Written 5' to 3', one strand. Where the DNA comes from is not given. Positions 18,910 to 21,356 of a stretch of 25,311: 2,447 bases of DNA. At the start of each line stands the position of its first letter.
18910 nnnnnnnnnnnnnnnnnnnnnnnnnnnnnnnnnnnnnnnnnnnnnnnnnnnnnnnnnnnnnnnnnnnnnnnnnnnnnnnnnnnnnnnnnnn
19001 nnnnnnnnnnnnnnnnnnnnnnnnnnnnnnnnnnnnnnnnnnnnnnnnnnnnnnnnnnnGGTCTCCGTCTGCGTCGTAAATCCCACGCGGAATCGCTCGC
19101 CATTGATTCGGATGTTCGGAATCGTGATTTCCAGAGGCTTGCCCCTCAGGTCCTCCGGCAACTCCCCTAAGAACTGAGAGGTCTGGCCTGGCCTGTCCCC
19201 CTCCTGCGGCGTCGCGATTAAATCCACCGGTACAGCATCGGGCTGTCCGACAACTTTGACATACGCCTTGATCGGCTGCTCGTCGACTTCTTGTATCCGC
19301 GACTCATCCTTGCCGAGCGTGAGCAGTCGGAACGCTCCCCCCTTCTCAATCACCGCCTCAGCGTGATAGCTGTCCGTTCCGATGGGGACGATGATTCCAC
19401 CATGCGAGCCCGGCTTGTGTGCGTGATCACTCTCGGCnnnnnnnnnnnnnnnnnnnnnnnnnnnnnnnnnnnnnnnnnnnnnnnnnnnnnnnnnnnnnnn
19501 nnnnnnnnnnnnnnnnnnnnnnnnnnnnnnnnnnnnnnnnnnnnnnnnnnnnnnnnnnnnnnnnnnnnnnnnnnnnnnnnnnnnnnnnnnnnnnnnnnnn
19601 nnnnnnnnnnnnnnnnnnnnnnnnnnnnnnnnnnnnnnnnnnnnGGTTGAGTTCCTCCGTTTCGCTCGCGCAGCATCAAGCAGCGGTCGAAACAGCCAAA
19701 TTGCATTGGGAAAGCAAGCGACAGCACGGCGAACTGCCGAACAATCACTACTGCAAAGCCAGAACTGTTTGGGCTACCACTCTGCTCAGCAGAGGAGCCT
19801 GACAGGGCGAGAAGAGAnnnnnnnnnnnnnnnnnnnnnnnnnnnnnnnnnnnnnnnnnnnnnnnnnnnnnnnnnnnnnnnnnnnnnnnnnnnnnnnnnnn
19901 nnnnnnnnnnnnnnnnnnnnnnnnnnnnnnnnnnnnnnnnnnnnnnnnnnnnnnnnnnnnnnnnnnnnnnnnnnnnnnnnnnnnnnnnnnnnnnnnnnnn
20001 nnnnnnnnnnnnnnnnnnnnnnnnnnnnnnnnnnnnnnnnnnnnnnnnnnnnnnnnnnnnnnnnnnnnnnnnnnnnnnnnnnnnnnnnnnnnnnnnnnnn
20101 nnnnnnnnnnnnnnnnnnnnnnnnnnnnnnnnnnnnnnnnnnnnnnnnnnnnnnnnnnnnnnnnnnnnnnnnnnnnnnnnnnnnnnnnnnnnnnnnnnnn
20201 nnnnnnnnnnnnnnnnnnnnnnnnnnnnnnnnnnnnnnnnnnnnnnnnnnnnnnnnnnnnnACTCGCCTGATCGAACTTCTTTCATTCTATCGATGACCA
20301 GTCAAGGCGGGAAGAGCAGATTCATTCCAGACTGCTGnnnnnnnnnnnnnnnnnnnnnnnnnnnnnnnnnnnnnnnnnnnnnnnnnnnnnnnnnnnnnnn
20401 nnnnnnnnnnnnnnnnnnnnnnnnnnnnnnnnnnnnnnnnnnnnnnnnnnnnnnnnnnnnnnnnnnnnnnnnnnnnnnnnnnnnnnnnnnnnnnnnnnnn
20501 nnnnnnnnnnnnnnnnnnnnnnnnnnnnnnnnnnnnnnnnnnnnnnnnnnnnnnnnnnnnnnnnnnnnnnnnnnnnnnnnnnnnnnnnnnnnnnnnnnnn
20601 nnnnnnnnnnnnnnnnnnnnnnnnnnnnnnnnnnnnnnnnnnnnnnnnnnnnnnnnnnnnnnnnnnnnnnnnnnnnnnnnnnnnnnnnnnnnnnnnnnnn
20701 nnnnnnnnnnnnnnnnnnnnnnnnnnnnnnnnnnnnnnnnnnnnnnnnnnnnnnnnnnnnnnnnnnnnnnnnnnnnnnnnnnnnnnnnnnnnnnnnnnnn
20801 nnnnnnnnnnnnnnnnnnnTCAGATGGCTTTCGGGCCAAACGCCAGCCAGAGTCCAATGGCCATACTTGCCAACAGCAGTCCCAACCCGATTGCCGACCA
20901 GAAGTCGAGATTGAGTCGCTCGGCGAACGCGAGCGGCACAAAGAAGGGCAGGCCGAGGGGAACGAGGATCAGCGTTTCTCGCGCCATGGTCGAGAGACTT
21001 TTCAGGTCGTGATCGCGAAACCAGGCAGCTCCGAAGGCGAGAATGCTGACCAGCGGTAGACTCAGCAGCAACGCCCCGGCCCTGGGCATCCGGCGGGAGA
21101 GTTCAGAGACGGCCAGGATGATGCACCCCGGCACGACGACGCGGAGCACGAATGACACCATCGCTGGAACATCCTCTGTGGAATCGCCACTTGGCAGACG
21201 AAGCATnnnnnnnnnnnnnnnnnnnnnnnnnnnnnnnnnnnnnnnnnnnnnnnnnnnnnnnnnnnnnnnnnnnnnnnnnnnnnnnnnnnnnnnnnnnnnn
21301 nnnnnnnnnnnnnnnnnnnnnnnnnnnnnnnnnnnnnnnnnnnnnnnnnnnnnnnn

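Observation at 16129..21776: Family of periplasmic lipoproteins with TRASH domains and a recurrent H-x-H..GG..YHAE motif inside the copper operon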

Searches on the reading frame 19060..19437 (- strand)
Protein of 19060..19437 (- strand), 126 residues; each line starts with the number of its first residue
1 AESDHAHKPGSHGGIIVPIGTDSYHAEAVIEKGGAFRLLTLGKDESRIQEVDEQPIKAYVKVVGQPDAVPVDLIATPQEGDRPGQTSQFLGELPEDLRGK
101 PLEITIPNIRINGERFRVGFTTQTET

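Call 47: search_protein_representatives(alignment_id=A6)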
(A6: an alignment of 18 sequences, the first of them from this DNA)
Query: 18 sequences, 122 profile positions. Proteins with E-value up to 0.001 (for the whole library): 857; up to 1e-10: 234; up to 1e-30: 14. The best 150 are listed.
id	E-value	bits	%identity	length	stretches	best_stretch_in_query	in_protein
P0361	3.2e-43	163.1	-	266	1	2-121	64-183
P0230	4.5e-43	162.6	-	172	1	4-122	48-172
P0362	7.6e-43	161.9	-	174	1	3-122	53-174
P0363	1.1e-41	158.1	-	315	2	3-121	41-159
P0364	3.9e-41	156.4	-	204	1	2-121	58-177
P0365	1.8e-39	151.0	-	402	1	3-121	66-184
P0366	3.0e-38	147.0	-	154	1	2-122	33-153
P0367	7.0e-34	133.0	-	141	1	2-122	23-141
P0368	9.7e-34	132.5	-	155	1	3-122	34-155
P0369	1.6e-33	131.8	-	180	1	2-121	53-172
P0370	4.1e-32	127.2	-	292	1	2-121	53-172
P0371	9.6e-32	126.1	-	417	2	3-122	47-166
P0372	1.4e-31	125.5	-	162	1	3-122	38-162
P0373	3.6e-31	124.2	-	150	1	2-122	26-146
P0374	5.7e-30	120.3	-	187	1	3-121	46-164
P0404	1.4e-23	99.7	-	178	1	3-122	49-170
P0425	5.3e-20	88.1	-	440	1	3-121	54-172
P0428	3.0e-19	85.7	-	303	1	4-121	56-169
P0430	4.6e-19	85.1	-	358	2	3-120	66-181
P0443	9.2e-18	80.9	-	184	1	4-122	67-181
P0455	1.5e-16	77.0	-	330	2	4-121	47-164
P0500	7.3e-14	68.3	-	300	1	3-122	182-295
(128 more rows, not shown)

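Call 52: search_protein_families(library=pfam, alignment_id=A7, max_evalue=0.01)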
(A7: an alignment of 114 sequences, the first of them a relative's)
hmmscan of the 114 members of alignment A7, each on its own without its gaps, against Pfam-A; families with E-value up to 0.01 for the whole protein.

A. member 1, P0361 (266 aa): 0 families

B. families by the number of members that match (of 114 scanned): 25 families
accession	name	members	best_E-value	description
PF24273.1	TRASH_HVO_1752_C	18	0.00016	HVO_1752, C-terminal TRASH domain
PF04945.19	YHS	9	0.00019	YHS domain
PF19335.5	HMBD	2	2.9e-09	Heavy metal binding domain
PF17803.7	Cadherin_4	1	9e-186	Bacterial cadherin-like domain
PF17963.7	Big_9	1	1.5e-160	Bacterial Ig domain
PF17892.7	Cadherin_5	1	9.8e-98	Cadherin-like domain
PF00028.23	Cadherin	1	1.3e-20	Cadherin domain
PF00578.27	AhpC-TSA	1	1.7e-15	AhpC/TSA family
PF00673.26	Ribosomal_L5_C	1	1.6e-14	ribosomal L5P family C-terminus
PF08534.16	Redoxin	1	4.3e-14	Redoxin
PF13149.12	Mfa_like_1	1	7.9e-13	Fimbrillin-like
PF19077.6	Big_13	1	2.5e-09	Bacterial Ig-like domain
PF07433.17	DUF1513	1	1.8e-08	Protein of unknown function (DUF1513)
PF13316.11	DUF4087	1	1.4e-06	Protein of unknown function (DUF4087)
PF00085.26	Thioredoxin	1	2.3e-05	Thioredoxin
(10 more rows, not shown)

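Call 53: find_related_loci(query=A6, collection=genome_contigs, flank=6000)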
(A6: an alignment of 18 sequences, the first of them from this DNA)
Query A6 (126 aa) in genome_contigs; peptide patterns used: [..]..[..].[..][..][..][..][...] (x = any residue, [..] = any of these).
94 stretches matched a pattern; 52 encode a relative of the query (tblastn E <= 1e-3); 52 distinct loci.
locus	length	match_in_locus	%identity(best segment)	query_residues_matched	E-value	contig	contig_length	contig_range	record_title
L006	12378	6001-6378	98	1-126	1e-80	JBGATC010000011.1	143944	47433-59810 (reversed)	MAG: Planctomycetaceae bacterium isolate MAG_MBR_H10.31 MBRH10-31_opera_contig_490, whole genome shotgun sequence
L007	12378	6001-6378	96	1-126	4e-79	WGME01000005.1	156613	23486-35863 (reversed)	MAG: bacterium isolate RI_361 c_000000089094, whole genome shotgun sequence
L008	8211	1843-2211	87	2-124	2e-72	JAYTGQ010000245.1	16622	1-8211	MAG: Schlesneria sp. isolate GFS_2361 GFS_2361_244, whole genome shotgun sequence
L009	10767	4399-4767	88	2-124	2e-72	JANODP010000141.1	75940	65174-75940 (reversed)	MAG: Schlesneria sp. isolate VAR_17_metabat_110 VAR_17_k141_4269642, whole genome shotgun sequence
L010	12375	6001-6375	82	2-126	3e-69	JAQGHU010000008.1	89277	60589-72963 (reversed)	MAG: Schlesneria sp. isolate RYN_441 scaffold_517844, whole genome shotgun sequence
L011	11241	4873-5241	89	2-124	2e-72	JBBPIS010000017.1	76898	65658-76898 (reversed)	MAG: Planctomycetota bacterium isolate BPF1-02-04_bin_2 NODE_34_length_76898_cov_9.702966, whole genome shotgun sequence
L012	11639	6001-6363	80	2-122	3e-65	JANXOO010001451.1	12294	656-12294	MAG: Schlesneria sp. isolate GL140_1_concoct_271_sub GL140_1_k141_1298290, whole genome shotgun sequence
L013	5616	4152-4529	78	1-126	1e-63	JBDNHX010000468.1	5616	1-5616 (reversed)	MAG: Planctomycetaceae bacterium isolate concoct.44.WLB k141_1043914, whole genome shotgun sequence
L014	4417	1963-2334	75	2-125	6e-61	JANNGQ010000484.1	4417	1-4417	MAG: Planctomycetota bacterium isolate SOY_6_C_metabat_405_sub SOY_6_C_k141_1471928, whole genome shotgun sequence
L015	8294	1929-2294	76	5-126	5e-61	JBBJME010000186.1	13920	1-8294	MAG: Planctomycetaceae bacterium isolate RUP_SRG_40 NODE_8695_length_13920_cov_4.717562, whole genome shotgun sequence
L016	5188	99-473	72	2-126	1e-59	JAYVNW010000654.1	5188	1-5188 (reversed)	MAG: Candidatus Kuenenia sp. isolate GL65_UP_concoct_192_sub GL65_UP_concoct_192_sub_653, whole genome shotgun sequence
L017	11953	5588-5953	70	4-125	2e-56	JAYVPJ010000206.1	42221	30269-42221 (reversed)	MAG: Pirellula sp. isolate GL72_DN_metabinner_12 GL72_DN_metabinner_12_205, whole genome shotgun sequence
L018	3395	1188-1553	67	1-122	1e-55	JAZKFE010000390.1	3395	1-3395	MAG: Planctomycetota bacterium isolate DC_HB_02_SPN181219-bin062_1 DCHB02SPN_B062_1_000000000390, whole genome shotgun s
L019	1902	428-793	66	4-125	3e-56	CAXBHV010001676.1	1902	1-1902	MAG TPA_asm: uncultured Rhodopirellula sp. isolate ERR2762171_binner12_Refined_24 genome assembly, contig: ERZ3422408.81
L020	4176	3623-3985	67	2-122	7e-55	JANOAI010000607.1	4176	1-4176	MAG: Pirellulaceae bacterium isolate VAR_18_metabat_324 VAR_18_k141_3230068, whole genome shotgun sequence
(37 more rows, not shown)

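Call 76: list_cluster_members(proteins=[P0363, P0365, P0371, P0404, P0425, P0428, P0430, P0455, P0500, P0443])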
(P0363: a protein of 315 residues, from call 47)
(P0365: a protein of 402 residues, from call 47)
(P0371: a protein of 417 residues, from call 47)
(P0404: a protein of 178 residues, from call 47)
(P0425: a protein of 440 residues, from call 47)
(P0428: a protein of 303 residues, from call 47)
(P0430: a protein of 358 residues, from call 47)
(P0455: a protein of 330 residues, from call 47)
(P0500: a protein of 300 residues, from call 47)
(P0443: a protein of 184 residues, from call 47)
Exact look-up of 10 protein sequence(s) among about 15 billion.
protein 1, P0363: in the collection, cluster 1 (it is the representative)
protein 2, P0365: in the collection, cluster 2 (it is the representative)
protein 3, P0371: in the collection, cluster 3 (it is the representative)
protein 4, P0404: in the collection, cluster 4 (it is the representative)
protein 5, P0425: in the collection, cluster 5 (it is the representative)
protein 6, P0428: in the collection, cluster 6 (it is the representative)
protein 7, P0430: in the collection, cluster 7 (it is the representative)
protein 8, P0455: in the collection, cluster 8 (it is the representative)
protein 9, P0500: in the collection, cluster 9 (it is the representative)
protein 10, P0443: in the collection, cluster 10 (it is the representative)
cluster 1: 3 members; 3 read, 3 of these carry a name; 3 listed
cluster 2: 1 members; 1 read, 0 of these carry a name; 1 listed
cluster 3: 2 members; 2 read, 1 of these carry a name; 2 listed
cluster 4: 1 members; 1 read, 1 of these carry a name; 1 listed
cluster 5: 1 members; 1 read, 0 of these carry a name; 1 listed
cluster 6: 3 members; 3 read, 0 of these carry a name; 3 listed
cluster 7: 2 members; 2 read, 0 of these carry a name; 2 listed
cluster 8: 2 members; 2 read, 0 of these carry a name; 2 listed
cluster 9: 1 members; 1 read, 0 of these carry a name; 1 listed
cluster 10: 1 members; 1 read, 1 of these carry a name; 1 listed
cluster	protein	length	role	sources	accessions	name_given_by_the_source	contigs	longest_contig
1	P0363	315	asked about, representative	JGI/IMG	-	hypothetical protein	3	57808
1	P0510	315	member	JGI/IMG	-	hypothetical protein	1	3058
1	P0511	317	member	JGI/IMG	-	hypothetical protein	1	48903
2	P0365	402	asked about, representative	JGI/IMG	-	-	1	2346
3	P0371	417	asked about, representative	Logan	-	-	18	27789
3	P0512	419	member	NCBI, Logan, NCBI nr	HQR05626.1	MAG TPA: hypothetical protein PLN21_02335 [Gemmatales bacterium] | hypothetical protein [Gemmatales bacterium]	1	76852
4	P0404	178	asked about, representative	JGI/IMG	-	hypothetical protein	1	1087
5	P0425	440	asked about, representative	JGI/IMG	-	-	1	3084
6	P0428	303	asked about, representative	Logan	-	-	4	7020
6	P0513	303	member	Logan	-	-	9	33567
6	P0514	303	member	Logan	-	-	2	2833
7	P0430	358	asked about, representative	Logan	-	-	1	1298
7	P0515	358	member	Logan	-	-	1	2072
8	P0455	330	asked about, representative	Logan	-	-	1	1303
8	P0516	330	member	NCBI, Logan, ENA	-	-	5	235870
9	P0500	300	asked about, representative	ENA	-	-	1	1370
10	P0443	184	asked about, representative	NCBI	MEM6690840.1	MAG: hypothetical protein AAF664_15510 [Planctomycetota bacterium]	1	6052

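Call 81: search_solved_structures(query=A6, max_evalue=10, show_alignments=3)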
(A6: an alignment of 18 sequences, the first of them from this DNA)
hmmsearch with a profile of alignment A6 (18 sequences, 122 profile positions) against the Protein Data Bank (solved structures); distinct sequences matched with E-value up to 10: 1.
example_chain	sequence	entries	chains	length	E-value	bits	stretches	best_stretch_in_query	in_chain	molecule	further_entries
4dk0_A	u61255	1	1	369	0.88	13.1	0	22-73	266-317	Putative MacA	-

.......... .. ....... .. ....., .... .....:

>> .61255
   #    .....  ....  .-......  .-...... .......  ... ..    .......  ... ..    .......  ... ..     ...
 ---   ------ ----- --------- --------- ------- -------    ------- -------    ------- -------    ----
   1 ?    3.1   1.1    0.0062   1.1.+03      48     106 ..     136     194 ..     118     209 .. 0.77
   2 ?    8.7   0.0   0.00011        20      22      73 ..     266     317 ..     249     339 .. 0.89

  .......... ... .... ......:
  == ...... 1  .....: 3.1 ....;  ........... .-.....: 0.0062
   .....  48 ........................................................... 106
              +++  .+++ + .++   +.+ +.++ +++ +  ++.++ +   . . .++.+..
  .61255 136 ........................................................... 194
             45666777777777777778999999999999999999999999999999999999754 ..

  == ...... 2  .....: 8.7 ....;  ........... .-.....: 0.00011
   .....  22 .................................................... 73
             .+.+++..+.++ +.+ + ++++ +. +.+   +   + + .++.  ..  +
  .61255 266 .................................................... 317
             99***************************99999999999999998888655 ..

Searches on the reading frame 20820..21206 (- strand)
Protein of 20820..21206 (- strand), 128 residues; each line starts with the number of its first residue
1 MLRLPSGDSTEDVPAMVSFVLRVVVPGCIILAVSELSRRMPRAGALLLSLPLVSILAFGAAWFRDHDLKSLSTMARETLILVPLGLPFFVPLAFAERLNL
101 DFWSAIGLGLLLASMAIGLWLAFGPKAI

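Call 3: search_protein_families(library=pfam, proteins=[window:20820-21206:-], max_evalue=0.1)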
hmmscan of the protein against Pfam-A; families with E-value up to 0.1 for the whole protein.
window:20820-21206:- (128 aa): 1 family
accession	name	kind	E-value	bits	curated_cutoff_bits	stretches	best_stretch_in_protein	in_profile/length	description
PF00122.25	E1-E2_ATPase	-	0.042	13.8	28.1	1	35-95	110-172/181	E1-E2 ATPase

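Call 5: search_protein_families(library=ncbifam, proteins=[window:20820-21206:-], max_evalue=0.1)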
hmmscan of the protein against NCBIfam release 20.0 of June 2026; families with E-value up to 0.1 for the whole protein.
window:20820-21206:- (128 aa): 6 families
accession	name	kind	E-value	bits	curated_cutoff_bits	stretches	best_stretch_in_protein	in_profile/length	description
NF006749.0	PRK09272.1-2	subfamily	3.5e-17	62.7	119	1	16-114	1-99/116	hypothetical protein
NF006750.0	PRK09272.1-3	equivalog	9.8e-09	35.5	101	1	19-117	3-101/112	hypothetical protein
NF006751.0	PRK09272.1-4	subfamily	6.9e-08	32.9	154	1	19-118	4-102/116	hypothetical protein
NF006748.0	PRK09272.1-1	equivalog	0.00096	19.8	181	1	18-84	2-68/109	hypothetical protein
NF006752.0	PRK09272.1-5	equivalog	0.0025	18.1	162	1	19-121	3-108/110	hypothetical protein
NF009650.0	PRK13183.1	equivalog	0.042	13.6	70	0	110-127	17-34/46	photosystem II reaction center protein PsbN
